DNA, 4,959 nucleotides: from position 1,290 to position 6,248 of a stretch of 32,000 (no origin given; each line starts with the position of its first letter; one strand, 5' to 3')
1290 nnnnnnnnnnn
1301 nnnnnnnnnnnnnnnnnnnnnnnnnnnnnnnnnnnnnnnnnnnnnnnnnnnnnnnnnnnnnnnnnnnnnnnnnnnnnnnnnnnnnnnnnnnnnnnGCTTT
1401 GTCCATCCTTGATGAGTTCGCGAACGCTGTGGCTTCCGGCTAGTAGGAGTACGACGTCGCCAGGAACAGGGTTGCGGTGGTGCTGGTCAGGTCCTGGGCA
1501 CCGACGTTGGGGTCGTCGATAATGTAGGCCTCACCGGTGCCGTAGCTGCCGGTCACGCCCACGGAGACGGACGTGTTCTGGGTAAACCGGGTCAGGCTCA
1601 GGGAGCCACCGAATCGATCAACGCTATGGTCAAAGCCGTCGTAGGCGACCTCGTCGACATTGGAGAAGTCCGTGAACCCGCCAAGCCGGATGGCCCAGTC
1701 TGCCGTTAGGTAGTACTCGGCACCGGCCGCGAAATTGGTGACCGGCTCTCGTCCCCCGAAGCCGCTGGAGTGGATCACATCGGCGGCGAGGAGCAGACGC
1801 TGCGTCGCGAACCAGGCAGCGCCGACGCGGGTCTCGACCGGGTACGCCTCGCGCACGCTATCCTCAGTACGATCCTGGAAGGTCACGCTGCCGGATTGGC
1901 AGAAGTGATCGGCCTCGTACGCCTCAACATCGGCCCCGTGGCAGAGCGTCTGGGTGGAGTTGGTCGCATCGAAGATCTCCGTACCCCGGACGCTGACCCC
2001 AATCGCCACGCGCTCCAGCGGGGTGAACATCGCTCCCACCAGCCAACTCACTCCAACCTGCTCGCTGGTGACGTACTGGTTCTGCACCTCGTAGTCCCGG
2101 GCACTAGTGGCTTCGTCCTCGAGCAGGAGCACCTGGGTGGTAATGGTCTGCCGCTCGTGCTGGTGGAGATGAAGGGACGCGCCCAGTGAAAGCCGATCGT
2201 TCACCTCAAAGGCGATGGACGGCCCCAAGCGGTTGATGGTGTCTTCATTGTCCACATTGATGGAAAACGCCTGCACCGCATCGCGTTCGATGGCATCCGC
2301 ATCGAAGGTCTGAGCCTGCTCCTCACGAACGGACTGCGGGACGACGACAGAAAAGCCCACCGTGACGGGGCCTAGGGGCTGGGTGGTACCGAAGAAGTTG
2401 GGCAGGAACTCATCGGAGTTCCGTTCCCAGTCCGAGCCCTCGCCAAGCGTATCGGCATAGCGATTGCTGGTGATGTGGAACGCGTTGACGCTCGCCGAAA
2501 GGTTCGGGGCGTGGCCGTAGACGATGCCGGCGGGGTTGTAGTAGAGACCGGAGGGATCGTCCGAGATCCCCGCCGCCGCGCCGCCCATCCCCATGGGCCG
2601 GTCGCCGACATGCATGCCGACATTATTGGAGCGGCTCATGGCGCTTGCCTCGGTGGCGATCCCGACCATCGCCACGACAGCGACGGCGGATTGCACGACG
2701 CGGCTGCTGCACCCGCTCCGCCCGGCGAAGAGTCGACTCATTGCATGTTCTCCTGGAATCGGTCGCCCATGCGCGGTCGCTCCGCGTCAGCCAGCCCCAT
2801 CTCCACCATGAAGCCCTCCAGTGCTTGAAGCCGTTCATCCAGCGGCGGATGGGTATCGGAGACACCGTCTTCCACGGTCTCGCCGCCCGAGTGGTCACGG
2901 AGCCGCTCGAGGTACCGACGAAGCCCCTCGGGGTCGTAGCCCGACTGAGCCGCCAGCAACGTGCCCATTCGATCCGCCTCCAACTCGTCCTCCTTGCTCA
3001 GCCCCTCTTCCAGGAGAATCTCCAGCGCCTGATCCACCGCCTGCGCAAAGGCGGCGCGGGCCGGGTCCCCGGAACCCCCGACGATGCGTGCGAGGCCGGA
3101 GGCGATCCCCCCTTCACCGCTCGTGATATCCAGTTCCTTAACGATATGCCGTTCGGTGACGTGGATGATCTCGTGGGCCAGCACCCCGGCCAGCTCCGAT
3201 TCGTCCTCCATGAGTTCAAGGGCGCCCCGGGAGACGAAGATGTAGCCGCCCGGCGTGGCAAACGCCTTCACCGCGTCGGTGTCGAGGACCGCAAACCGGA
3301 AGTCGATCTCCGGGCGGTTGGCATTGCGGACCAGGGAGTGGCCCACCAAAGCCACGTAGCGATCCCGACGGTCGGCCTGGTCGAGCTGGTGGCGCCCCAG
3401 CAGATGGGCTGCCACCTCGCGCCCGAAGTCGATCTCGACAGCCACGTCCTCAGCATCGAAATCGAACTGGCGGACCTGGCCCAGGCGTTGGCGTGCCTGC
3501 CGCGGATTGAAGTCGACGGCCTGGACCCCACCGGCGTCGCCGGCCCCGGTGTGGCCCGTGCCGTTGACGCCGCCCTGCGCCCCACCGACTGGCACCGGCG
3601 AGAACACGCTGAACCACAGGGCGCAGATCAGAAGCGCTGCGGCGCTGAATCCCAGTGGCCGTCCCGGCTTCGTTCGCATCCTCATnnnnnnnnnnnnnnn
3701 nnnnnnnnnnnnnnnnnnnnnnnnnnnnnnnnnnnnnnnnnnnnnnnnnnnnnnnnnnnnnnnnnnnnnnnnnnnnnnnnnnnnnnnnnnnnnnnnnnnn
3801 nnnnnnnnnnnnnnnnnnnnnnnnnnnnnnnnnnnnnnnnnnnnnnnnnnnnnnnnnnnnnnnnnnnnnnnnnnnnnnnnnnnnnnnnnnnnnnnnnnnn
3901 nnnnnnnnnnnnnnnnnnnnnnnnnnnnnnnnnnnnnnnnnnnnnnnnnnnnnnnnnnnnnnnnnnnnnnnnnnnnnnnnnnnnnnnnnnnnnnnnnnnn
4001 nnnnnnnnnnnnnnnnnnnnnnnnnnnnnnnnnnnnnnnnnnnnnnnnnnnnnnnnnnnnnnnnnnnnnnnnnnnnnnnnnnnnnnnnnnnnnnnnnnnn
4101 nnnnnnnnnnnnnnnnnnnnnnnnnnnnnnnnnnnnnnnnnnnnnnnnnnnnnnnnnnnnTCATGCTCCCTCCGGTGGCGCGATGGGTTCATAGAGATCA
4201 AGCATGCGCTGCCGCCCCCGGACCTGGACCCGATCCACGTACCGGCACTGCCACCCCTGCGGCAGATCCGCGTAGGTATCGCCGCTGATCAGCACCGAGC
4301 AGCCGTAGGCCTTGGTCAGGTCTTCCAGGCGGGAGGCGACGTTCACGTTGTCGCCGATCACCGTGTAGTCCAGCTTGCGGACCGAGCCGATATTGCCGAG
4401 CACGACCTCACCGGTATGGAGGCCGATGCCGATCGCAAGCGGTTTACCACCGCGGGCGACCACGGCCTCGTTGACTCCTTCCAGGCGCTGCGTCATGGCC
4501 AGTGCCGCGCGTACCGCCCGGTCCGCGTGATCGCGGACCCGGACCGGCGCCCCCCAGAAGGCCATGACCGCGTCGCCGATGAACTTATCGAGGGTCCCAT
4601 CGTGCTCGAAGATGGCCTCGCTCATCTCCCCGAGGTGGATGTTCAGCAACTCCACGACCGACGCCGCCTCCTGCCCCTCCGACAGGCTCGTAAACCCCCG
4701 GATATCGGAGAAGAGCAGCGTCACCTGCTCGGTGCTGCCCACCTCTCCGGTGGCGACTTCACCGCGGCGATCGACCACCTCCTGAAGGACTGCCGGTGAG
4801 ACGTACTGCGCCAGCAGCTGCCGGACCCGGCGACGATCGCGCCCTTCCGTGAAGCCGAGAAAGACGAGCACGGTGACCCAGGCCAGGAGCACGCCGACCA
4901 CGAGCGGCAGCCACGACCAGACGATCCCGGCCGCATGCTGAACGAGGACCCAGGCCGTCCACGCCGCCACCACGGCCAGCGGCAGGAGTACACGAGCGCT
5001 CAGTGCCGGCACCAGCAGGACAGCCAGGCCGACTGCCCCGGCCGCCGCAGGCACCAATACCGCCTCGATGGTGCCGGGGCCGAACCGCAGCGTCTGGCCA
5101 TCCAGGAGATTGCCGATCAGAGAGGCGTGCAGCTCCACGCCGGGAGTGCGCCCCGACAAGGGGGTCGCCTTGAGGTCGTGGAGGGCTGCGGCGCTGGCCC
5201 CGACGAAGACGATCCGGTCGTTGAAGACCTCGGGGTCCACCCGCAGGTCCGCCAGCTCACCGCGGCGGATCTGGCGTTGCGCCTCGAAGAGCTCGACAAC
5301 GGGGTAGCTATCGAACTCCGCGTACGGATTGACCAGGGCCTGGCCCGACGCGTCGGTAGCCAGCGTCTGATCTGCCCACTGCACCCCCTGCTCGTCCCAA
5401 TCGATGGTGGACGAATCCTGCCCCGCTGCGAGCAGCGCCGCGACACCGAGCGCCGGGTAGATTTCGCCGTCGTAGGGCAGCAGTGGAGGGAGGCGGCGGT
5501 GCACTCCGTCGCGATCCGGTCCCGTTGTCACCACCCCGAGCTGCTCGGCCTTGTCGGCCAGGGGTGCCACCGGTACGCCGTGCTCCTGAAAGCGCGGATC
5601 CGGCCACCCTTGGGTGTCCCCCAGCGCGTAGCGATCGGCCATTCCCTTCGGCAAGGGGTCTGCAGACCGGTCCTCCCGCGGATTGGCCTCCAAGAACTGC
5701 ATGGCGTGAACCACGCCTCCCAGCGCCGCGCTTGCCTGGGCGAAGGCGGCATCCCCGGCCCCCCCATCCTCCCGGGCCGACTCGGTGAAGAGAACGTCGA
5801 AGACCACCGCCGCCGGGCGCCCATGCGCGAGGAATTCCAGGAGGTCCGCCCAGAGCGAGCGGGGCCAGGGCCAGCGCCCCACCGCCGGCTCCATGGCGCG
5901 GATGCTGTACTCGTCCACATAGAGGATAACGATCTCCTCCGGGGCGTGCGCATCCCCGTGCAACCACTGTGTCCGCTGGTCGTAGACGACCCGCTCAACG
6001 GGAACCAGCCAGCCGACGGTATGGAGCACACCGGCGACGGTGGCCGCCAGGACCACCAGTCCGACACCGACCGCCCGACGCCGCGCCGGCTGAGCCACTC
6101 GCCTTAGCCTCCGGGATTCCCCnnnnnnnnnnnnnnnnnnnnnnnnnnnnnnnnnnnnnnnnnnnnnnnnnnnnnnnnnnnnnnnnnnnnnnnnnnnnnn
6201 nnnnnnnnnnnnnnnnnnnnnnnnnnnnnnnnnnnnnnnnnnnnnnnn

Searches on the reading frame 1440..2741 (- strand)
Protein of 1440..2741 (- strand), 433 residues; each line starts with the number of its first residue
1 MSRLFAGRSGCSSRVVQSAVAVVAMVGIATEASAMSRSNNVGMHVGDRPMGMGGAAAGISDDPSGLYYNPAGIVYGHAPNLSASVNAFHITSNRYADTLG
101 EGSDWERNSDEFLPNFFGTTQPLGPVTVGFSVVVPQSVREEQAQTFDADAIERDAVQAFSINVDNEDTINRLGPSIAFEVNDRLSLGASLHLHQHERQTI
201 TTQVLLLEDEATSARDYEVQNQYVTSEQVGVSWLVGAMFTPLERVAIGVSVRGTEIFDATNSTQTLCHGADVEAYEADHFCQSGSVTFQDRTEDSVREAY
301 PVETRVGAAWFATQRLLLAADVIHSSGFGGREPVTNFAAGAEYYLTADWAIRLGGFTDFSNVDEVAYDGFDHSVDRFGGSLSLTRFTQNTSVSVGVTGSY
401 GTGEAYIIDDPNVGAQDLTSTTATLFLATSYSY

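Call 36: search_protein_families(library=pfam, proteins=[window:1440-2741:-], max_evalue=0.00001)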
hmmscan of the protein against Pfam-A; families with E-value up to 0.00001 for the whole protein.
window:1440-2741:- (433 aa): 1 family
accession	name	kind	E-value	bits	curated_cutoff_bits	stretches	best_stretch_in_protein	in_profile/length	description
PF03349.22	Toluene_X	-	7.5e-16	58.1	29.7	1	51-254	26-226/421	Outer membrane protein transport protein (OMPP1/FadL/TodX)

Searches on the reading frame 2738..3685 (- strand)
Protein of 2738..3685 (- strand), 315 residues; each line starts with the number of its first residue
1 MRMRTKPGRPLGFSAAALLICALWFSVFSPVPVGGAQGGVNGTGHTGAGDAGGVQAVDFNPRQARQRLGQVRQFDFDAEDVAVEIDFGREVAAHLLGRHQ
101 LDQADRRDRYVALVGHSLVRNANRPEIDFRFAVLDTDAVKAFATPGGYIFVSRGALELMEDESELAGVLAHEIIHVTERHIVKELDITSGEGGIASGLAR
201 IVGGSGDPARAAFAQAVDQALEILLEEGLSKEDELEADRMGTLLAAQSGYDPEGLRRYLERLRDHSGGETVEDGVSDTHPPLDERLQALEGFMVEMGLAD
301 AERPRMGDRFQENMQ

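Call 36: search_protein_families(library=pfam, proteins=[window:2738-3685:-], max_evalue=0.00001)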
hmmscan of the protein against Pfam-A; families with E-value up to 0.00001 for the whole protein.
window:2738-3685:- (315 aa): 1 family
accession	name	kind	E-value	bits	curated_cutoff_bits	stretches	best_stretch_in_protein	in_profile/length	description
PF01435.24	Peptidase_M48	-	1.7e-29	103.4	20.3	1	106-291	2-184/186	Peptidase family M48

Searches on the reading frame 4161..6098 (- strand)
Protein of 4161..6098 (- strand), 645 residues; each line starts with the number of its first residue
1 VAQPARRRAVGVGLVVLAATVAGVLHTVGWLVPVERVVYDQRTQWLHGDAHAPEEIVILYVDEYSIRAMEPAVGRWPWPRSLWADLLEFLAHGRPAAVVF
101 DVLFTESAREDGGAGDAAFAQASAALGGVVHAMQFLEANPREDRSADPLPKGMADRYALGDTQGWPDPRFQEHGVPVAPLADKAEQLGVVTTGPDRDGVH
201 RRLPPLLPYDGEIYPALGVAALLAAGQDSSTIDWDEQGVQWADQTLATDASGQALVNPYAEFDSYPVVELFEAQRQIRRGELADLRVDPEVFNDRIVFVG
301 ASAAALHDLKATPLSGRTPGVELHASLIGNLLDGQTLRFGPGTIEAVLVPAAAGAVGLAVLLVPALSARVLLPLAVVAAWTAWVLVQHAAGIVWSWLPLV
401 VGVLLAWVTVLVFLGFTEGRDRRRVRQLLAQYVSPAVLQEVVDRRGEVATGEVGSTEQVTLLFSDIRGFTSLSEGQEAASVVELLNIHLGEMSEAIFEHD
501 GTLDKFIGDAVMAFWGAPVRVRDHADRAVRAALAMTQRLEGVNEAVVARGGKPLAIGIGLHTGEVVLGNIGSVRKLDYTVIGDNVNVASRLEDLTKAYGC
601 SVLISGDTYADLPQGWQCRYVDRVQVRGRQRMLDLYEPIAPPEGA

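Call 36: search_protein_families(library=pfam, proteins=[window:4161-6098:-], max_evalue=0.00001)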
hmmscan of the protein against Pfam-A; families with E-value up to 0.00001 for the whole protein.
window:4161-6098:- (645 aa): 2 families
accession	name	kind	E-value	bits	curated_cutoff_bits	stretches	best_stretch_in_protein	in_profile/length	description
PF05226.16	CHASE2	-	8.9e-52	176.6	26.3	1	21-348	6-247/257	CHASE2 domain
PF00211.25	Guanylate_cyc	-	1e-29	103.9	21.9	1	455-632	5-176/183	Adenylate and Guanylate cyclase catalytic domain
